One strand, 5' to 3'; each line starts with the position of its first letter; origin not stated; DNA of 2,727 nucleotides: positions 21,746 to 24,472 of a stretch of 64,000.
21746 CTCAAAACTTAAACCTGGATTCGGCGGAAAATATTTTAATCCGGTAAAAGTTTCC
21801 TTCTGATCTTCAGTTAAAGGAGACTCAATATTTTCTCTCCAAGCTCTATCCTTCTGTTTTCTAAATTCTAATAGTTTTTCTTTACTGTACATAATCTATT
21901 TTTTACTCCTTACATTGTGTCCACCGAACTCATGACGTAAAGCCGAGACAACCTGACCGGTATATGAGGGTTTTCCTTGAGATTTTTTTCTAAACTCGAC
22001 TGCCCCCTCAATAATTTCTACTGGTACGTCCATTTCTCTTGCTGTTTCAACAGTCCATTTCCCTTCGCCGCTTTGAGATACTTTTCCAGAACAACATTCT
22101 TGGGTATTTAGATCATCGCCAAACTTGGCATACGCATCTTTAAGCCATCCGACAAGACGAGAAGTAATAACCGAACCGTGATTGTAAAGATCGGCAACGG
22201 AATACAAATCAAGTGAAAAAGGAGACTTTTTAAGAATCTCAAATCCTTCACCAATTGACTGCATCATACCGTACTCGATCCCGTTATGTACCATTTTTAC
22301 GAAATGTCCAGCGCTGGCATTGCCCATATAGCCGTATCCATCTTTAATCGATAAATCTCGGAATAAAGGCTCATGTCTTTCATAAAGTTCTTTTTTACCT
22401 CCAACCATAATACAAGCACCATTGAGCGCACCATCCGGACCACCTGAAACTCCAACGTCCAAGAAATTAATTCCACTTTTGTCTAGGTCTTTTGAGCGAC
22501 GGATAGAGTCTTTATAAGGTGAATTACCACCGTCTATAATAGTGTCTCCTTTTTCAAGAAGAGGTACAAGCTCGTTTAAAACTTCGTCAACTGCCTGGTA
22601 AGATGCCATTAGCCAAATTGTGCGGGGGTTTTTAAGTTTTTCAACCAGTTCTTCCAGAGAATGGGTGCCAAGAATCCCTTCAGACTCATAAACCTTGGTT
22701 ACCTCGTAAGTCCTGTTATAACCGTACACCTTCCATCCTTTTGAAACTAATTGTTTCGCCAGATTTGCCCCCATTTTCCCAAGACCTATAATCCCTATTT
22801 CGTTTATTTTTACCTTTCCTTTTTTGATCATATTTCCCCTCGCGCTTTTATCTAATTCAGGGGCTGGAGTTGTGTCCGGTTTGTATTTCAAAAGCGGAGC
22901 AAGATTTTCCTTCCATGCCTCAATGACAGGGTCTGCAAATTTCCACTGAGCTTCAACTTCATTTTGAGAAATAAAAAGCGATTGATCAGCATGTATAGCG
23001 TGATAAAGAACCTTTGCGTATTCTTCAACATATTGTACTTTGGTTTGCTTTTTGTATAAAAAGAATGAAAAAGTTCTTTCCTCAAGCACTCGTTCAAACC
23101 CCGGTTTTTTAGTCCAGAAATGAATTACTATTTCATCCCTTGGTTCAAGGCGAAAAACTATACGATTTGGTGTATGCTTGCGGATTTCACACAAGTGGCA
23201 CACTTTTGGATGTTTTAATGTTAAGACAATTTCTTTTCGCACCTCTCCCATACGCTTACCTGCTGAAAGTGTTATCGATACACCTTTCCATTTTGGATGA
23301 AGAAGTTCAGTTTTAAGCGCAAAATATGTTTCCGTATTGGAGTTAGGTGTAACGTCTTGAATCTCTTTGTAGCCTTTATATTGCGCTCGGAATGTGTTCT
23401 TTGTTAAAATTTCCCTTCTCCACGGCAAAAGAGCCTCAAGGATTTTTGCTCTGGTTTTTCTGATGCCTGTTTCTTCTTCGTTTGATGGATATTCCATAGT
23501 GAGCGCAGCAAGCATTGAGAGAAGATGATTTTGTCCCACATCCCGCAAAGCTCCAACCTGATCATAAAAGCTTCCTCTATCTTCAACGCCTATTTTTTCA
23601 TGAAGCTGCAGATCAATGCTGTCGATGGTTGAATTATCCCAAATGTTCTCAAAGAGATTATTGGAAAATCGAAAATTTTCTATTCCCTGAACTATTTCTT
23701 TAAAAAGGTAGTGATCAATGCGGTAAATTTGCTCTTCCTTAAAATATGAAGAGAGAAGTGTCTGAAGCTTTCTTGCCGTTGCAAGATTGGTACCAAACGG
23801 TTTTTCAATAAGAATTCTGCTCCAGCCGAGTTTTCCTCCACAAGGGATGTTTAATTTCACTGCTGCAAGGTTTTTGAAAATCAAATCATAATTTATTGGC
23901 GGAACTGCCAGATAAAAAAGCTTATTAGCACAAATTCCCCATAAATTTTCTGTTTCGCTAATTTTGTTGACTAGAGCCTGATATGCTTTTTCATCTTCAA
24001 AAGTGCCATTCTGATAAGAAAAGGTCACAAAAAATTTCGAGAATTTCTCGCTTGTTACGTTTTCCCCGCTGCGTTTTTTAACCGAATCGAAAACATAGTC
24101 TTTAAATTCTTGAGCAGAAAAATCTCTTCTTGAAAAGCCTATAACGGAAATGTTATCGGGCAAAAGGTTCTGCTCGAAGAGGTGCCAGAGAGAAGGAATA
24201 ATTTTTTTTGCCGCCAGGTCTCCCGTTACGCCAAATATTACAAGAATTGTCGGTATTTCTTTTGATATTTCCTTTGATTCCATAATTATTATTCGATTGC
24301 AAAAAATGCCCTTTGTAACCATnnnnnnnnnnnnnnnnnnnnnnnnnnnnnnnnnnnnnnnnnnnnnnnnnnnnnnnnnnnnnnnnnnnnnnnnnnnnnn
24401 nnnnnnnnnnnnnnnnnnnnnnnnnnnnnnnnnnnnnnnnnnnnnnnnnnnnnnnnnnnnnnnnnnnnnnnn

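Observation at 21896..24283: Natural fusion of glucose-6-phosphate dehydrogenase and 6-phosphogluconate dehydrogenase in one 808-aa polypeptide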

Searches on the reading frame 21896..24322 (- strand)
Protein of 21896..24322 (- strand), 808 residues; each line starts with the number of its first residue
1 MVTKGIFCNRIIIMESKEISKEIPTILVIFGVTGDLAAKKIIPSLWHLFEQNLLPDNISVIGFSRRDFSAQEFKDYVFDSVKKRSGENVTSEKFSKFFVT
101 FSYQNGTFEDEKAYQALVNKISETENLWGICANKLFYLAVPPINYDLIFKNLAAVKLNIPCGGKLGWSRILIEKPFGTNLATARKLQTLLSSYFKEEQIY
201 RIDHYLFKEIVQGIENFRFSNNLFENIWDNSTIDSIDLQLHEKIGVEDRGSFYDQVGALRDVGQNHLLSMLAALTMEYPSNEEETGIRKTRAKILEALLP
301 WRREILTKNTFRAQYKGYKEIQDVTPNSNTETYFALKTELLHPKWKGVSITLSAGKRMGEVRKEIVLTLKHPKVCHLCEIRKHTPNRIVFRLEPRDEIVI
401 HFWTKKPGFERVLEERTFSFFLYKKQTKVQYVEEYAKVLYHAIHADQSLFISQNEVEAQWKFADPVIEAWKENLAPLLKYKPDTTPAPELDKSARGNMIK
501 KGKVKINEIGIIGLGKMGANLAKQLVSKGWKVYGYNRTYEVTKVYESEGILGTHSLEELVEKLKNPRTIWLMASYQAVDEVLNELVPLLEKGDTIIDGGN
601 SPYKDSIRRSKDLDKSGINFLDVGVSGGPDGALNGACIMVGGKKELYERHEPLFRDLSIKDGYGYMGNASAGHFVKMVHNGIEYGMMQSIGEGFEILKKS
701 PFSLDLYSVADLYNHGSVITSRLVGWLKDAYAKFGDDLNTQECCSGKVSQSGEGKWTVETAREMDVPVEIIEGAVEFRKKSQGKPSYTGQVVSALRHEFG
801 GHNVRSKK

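Call 3: search_protein_families(library=pfam, proteins=[window:21896-24322:-], max_evalue=0.001)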
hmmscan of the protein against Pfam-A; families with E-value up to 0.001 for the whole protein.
window:21896-24322:- (808 aa): 7 families
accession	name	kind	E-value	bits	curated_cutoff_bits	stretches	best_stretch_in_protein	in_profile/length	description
PF02781.21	G6PD_C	-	5.9e-72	242.6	27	1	217-490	3-284/296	Glucose-6-phosphate dehydrogenase, C-terminal domain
PF00479.28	G6PD_N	-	2.4e-55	188.5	22.1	1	28-212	1-182/183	Glucose-6-phosphate dehydrogenase, NAD binding domain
PF03446.21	NAD_binding_2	-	1.5e-42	145.7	21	1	508-658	1-153/161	NAD binding domain of 6-phosphogluconate dehydrogenase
PF00393.24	6PGD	-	1.9e-19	70.6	27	1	672-784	1-116/290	6-phosphogluconate dehydrogenase, C-terminal domain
PF03807.23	F420_oxidored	-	5.6e-07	30.5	21.6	1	509-598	2-91/94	NADP oxidoreductase coenzyme F420-dependent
PF02826.25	2-Hacid_dh_C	-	1.4e-05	25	25.1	1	503-562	33-91/178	D-isomer specific 2-hydroxyacid dehydrogenase, NAD binding domain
PF01488.26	Shikimate_DH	-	0.00024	21.6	24.3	1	502-564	8-74/138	Shikimate / quinate 5-dehydrogenase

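Call 4: search_protein_families(library=ncbifam, proteins=[window:21896-24322:-], max_evalue=0.001)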
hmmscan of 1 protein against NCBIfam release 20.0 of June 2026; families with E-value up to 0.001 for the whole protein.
window:21896-24322:- (808 aa): 17 families
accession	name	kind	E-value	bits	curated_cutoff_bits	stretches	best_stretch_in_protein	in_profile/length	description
TIGR00871.1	zwf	equivalog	1.2e-131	439.8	400.6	1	25-485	3-467/486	glucose-6-phosphate dehydrogenase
TIGR00872.1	gnd_rel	equivalog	6.4e-107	357.2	297.2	1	509-807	3-298/299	phosphogluconate dehydrogenase (NAD(+)-dependent, decarboxylating)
NF007161.0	PRK09599.1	subfamily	1e-105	353.3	271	1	508-807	2-301/302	NADP-dependent phosphogluconate dehydrogenase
NF009492.0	PRK12853.1-3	equivalog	5.8e-95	319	428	1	21-483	6-453/472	glucose-6-phosphate dehydrogenase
NF006765.0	PRK09287.1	equivalog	8.7e-72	242.5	413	1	507-784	4-294/476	NADP-dependent phosphogluconate dehydrogenase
TIGR00873.1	gnd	equivalog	5e-68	230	426.7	1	508-782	1-287/467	decarboxylating NADP(+)-dependent phosphogluconate dehydrogenase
NF004331.0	PRK05722.2-1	equivalog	7.6e-66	223.1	622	2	27-362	6-317/425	glucose-6-phosphate dehydrogenase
NF008592.0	PRK11559.1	equivalog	1.6e-16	60.5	397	1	508-682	4-178/296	2-hydroxy-3-oxopropionate reductase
TIGR01692.1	HIBADH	equivalog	4.4e-16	59.1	291.6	1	512-702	2-192/288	3-hydroxyisobutyrate dehydrogenase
TIGR01505.1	tartro_sem_red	equivalog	1.1e-15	57.6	340.75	1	509-705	2-198/291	2-hydroxy-3-oxopropionate reductase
NF043037.1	ThreonDh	equivalog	2.7e-13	50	350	1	507-680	3-177/297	L-threonate dehydrogenase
NF011633.0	PRK15059.1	equivalog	4.7e-09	35.8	451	1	509-658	3-153/292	2-hydroxy-3-oxopropionate reductase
NF005108.0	PRK06545.1-6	equivalog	4.5e-06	25.9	327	1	505-585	9-90/321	prephenate dehydrogenase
NF005650.0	PRK07417.1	equivalog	5.9e-06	25.8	290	1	507-598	2-91/281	prephenate/arogenate dehydrogenase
NF011381.1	PRK14806.1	equivalog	2e-05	23.1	902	1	505-601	2-99/733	bifunctional prephenate dehydrogenase/3-phosphoshikimate 1-carboxyvinyltransferase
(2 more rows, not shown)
